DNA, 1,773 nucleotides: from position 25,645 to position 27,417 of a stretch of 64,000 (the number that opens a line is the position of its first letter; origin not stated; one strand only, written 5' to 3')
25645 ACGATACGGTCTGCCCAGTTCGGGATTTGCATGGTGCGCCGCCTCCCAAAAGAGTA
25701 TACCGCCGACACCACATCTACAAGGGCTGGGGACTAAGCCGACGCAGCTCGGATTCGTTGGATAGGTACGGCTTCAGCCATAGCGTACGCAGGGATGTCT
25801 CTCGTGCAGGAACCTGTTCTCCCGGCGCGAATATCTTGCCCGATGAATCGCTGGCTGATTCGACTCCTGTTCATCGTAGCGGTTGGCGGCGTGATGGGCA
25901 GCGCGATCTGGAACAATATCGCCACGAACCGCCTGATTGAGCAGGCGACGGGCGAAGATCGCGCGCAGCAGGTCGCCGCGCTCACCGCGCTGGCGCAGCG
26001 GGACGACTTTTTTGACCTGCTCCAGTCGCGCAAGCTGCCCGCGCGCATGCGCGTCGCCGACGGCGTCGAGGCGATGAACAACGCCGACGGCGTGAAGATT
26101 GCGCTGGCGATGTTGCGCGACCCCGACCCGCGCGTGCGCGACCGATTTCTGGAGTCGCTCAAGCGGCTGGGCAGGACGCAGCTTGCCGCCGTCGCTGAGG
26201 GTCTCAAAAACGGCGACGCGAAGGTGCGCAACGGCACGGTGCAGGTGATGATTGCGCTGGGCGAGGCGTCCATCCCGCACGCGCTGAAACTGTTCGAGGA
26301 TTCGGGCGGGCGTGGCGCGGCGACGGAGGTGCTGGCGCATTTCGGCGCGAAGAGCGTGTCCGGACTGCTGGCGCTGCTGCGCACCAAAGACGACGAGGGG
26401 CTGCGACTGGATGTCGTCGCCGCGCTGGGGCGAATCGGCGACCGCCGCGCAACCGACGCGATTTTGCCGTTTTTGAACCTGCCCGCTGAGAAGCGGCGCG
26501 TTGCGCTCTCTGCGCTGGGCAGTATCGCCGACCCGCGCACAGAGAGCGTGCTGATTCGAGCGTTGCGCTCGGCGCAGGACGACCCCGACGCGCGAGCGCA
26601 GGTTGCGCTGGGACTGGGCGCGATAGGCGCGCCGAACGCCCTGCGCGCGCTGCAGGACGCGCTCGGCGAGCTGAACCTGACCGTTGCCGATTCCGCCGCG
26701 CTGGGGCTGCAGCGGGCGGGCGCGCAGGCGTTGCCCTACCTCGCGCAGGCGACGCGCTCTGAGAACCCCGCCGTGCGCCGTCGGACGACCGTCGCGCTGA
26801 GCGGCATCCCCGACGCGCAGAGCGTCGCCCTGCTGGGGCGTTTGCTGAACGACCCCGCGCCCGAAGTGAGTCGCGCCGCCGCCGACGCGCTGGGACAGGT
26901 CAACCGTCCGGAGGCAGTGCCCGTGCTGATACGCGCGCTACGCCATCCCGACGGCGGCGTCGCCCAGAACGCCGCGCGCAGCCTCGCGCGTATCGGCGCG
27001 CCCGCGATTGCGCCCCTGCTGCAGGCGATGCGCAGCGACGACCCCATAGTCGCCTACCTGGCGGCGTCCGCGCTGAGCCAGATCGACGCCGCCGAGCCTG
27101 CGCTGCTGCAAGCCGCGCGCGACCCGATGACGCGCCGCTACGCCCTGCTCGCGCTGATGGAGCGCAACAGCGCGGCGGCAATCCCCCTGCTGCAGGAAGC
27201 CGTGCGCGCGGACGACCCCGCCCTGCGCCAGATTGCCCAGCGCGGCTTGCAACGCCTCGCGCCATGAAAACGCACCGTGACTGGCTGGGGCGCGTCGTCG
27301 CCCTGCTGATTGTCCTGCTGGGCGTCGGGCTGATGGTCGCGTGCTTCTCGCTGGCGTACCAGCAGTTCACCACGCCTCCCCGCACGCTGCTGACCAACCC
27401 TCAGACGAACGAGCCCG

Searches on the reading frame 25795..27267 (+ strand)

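Call 56: search_protein_families(library=pfam, proteins=[window:25795-27267:+], max_evalue=0.001)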
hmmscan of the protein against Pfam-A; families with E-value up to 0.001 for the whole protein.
window:25795-27267:+ (490 aa): 5 families
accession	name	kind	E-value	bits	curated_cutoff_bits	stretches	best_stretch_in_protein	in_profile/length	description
PF13646.12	HEAT_2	-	1.7e-47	160.1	27.7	6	346-428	4-88/88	HEAT repeats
PF03130.22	HEAT_PBS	-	3.9e-18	64.3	20.9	0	360-384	3-27/27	PBS lyase HEAT-like repeat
PF02985.28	HEAT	-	6.1e-16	57.5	23.5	0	348-369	6-27/31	HEAT repeat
PF00514.29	Arm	-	3.8e-12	46.2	20.6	0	371-400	10-39/41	Armadillo/beta-catenin-like repeat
PF13513.12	HEAT_EZ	-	2.9e-09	37.7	27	0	343-369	29-55/55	HEAT-like repeat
